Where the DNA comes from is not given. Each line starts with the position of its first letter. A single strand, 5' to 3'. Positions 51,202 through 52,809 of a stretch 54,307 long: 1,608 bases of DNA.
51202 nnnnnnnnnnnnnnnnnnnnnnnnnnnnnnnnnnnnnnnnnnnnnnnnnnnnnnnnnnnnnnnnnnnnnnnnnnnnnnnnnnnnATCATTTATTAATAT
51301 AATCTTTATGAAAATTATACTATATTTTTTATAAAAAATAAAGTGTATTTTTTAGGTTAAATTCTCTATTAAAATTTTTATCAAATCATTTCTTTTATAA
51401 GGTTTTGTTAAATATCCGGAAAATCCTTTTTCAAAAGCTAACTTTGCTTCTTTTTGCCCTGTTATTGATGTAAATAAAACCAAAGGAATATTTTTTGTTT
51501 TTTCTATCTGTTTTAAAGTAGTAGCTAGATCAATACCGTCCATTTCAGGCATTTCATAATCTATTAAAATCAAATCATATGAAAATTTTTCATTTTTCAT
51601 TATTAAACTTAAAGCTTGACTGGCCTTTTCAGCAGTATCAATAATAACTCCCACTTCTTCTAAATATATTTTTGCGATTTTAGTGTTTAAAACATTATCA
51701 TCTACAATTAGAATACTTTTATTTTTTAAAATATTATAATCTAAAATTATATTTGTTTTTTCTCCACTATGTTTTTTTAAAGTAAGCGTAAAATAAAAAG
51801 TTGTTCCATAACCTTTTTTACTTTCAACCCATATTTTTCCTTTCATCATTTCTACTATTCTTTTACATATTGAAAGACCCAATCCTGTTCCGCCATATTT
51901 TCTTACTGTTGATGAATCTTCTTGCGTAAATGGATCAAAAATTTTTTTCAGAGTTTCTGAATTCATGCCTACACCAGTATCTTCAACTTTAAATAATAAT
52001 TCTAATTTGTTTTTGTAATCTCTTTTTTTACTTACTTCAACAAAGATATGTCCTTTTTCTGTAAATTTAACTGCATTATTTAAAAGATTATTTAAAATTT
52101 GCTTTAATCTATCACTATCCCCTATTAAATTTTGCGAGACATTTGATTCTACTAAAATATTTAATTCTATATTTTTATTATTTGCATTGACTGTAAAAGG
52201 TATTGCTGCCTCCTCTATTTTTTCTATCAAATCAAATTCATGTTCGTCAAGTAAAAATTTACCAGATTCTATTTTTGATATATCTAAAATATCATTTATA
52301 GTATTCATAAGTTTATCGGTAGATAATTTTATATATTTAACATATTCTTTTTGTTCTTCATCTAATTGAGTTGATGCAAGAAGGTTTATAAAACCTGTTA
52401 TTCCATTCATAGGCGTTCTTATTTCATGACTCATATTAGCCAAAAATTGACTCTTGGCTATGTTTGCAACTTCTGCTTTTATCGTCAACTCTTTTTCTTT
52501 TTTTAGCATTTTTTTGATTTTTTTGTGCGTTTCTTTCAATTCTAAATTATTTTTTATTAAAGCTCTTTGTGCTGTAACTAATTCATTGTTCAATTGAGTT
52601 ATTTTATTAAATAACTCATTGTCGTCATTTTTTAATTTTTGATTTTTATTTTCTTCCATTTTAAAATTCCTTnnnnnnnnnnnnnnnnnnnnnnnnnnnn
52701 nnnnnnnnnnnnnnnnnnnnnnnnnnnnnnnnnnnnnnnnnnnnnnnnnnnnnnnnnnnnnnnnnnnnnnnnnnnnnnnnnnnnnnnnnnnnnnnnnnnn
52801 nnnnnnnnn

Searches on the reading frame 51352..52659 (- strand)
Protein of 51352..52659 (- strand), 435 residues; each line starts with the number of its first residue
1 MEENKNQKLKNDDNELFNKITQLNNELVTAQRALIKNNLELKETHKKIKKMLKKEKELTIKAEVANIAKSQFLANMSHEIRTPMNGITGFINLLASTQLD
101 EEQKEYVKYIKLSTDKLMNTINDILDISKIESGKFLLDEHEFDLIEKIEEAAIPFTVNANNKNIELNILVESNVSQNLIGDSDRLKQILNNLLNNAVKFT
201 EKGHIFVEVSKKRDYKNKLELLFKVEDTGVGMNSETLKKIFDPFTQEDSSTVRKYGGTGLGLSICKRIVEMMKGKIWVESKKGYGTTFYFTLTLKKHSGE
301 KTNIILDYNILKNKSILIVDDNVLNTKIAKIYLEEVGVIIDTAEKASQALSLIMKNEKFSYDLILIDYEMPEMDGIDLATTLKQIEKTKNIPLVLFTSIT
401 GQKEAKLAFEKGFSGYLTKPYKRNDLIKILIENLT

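Call 3: search_protein_families(library=pfam, proteins=[window:51352-52659:-], max_evalue=0.01)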
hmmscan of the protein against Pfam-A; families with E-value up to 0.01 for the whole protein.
window:51352-52659:- (435 aa): 6 families
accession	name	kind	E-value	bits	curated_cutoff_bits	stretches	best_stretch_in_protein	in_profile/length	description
PF02518.31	HATPase_c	-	6.4e-34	117.2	26.4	1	180-295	1-110/111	Histidine kinase-, DNA gyrase B-, and HSP90-like ATPase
PF00512.31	HisKA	-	8.5e-24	83.8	26.9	1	68-133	1-66/66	His Kinase A (phospho-acceptor) domain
PF00072.30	Response_reg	-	9.9e-23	80.9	30.2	1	316-430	1-110/111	Response regulator receiver domain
PF13589.12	HATPase_c_3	-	0.00058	20.3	25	1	204-309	21-120/137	Histidine kinase-, DNA gyrase B-, and HSP90-like ATPase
PF24896.1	Receiver_CRE1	-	0.0013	19.4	27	1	315-420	8-121/136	AHK4/CRE1/WOL first receiver domain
PF24270.1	HTH_Cmi2_C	-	0.0061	17.2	27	0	15-102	34-120/125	Cmi2, C-terminal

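Call 6: search_protein_families(library=ncbifam, proteins=[window:51352-52659:-], max_evalue=0.01)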
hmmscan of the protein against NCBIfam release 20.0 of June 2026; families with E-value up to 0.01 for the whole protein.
window:51352-52659:- (435 aa): 149 families (the best 25 are shown)
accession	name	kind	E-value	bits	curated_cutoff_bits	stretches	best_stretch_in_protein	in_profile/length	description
TIGR02956.1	TMAO_torS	equivalog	6.4e-108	362.2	676.5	1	5-433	403-819/967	TMAO reductase system sensor histidine kinase/response regulator TorS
NF008318.0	PRK11107.1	equivalog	6.9e-100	335.5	890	2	61-317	285-540/920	two-component sensor histidine kinase BarA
NF041947.1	LuxQ_Vibrio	equivalog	1.5e-87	294.4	1200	1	61-431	464-836/843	quorum-sensing autoinducer 2 sensor kinase/phosphatase LuxQ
NF011874.0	PRK15347.1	equivalog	7e-83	279.2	852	2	6-297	341-617/921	two component system sensor kinase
NF045901.1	HisKinLetSLeg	equivalog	1.8e-79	267.8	1650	2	15-298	246-522/906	two-component system sensor histidine kinase LetS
NF008302.0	PRK11091.1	equivalog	5.8e-78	262.9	838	1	58-430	272-639/779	aerobic respiration two-component sensor histidine kinase ArcB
NF008099.0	PRK10841.1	equivalog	1.9e-73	247.7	920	2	50-299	451-695/949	two-component system sensor histidine kinase RcsC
NF038297.2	hybrid_HK_HrmK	equivalog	1.7e-68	231.8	725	1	13-429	183-603/607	hybrid histidine kinase/response regulator HrmK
NF008543.0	PRK11466.1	equivalog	3.6e-67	227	982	1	47-433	422-797/914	TMAO reductase system sensor histidine kinase/response regulator TorS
NF046044.1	PnpS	equivalog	1.3e-54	185.8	400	1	5-292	105-389/390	two-component system histidine kinase PnpS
NF007420.1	PRK09959.1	equivalog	2.3e-52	177.8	1995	1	35-423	682-1063/1197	acid-sensing system histidine kinase EvgS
NF041832.1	near_NosP_CTERM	subfamily_domain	1.8e-51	175.4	400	1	63-426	1-362/370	NahK/ErcS family hybrid sensor histidine kinase/response regulator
NF033092.0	HK_WalK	equivalog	4.5e-49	167.5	725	1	63-293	366-593/594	cell wall metabolism sensor histidine kinase WalK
NF047874.1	MASE3_PAS_HK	subfamily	3.2e-48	165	560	1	6-303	340-634/655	MASE3 domain-containing sensor histidine kinase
TIGR02966.1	phoR_proteo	equivalog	5.5e-46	157.1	334.2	1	24-291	70-332/333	phosphate regulon sensor histidine kinase PhoR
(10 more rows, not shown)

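Call 30: search_protein_families(library=pfam, alignment_id=A2, max_evalue=0.0001)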
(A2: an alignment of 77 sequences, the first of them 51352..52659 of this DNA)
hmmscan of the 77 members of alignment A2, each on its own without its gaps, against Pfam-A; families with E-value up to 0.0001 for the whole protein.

A. member 1, window:51352-52659:- (435 aa): 3 families
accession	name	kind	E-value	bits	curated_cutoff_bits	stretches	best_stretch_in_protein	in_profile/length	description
PF02518.31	HATPase_c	-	6.4e-34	117.2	26.4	1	180-295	1-110/111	Histidine kinase-, DNA gyrase B-, and HSP90-like ATPase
PF00512.31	HisKA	-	8.5e-24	83.8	26.9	1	68-133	1-66/66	His Kinase A (phospho-acceptor) domain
PF00072.30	Response_reg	-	9.9e-23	80.9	30.2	1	316-430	1-110/111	Response regulator receiver domain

B. families by the number of members that match (of 77 scanned): 30 families (the first 25 are shown)
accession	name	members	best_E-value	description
PF02518.31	HATPase_c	49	6.4e-34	Histidine kinase-, DNA gyrase B-, and HSP90-like ATPase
PF00512.31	HisKA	46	8.5e-24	His Kinase A (phospho-acceptor) domain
PF13581.12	HATPase_c_2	31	5.3e-09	Histidine kinase-like ATPase domain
PF00072.30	Response_reg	8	2.2e-71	Response regulator receiver domain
PF00990.26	GGDEF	7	1.4e-48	Diguanylate cyclase, GGDEF domain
PF13426.13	PAS_9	4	5.9e-23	PAS domain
PF00989.32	PAS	4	3.5e-19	PAS fold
PF13589.12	HATPase_c_3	4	2e-06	Histidine kinase-, DNA gyrase B-, and HSP90-like ATPase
PF08448.16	PAS_4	3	3e-16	PAS fold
PF01627.28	Hpt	3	6.5e-12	Hpt domain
PF13188.13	PAS_8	3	1.3e-10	PAS domain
PF14501.12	HATPase_c_5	3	1.2e-06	GHKL domain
PF02742.21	Fe_dep_repr_C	2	6e-16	Iron dependent repressor, metal binding and dimerisation domain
PF08447.18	PAS_3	2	1e-09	PAS fold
PF23198.2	PDE8A_N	2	2.3e-07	PDE8A-like, N-terminal domain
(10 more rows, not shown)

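Call 60: find_homologous_proteins(query=window:51352-52659:-, max_evalue=1e-30)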
Query window:51352-52659:- (435 aa): 7998 proteins with E <= 1e-30 among 8000 candidates; the best 120 are listed.
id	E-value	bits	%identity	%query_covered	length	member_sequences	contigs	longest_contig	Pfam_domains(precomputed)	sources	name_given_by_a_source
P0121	1.7e-269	911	100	100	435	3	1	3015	PF02518.32,PF00512.32,PF00072.31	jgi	-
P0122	1.3e-128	448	51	84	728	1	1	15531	PF02518.32,PF00512.32,PF23198.2,PF00072.31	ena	-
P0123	2.0e-127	444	52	84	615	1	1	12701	PF02518.32,PF00512.32,PF23198.2,PF00072.31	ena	-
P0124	8.5e-116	405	40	98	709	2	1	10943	PF02518.32,PF24896.2,PF00512.32,PF23198.2,PF00072.31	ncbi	-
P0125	5.2e-115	403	46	90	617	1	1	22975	PF08448.17,PF02518.32,PF00512.32,PF23198.2,PF00072.31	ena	-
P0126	4.5e-112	393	41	88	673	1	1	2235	PF02518.32,PF00512.32,PF23198.2,PF00072.31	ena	-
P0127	4.9e-112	393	41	88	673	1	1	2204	PF02518.32,PF00512.32,PF23198.2,PF00072.31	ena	-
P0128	6.1e-112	393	41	88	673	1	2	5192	PF02518.32,PF00512.32,PF23198.2,PF00072.31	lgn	-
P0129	2.5e-111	391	42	84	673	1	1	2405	PF02518.32,PF00512.32,PF23198.2,PF00072.31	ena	-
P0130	8.0e-110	386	45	90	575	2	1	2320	PF02518.32,PF00512.32,PF00072.31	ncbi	-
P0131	2.8e-109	384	43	89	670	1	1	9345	PF02518.32,PF00512.32,PF23198.2,PF00072.31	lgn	-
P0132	3.5e-109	384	49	90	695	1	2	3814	PF02518.32,PF00512.32,PF23198.2,PF00072.31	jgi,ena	jgi:two-component system sensor histidine kinase/response regulator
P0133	4.0e-109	383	42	91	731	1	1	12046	PF02518.32,PF00512.32,PF23198.2,PF00072.31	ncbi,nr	ncbi:MAG: hybrid sensor histidine kinase/response regulator [Chloroflexi bacterium]|nr:MAG: hybrid s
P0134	1.0e-108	382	40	91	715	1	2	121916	PF02518.32,PF00512.32,PF23198.2,PF00072.31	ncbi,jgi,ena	-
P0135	3.1e-108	381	39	89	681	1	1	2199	PF02518.32,PF00512.32,PF23198.2,PF00072.31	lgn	-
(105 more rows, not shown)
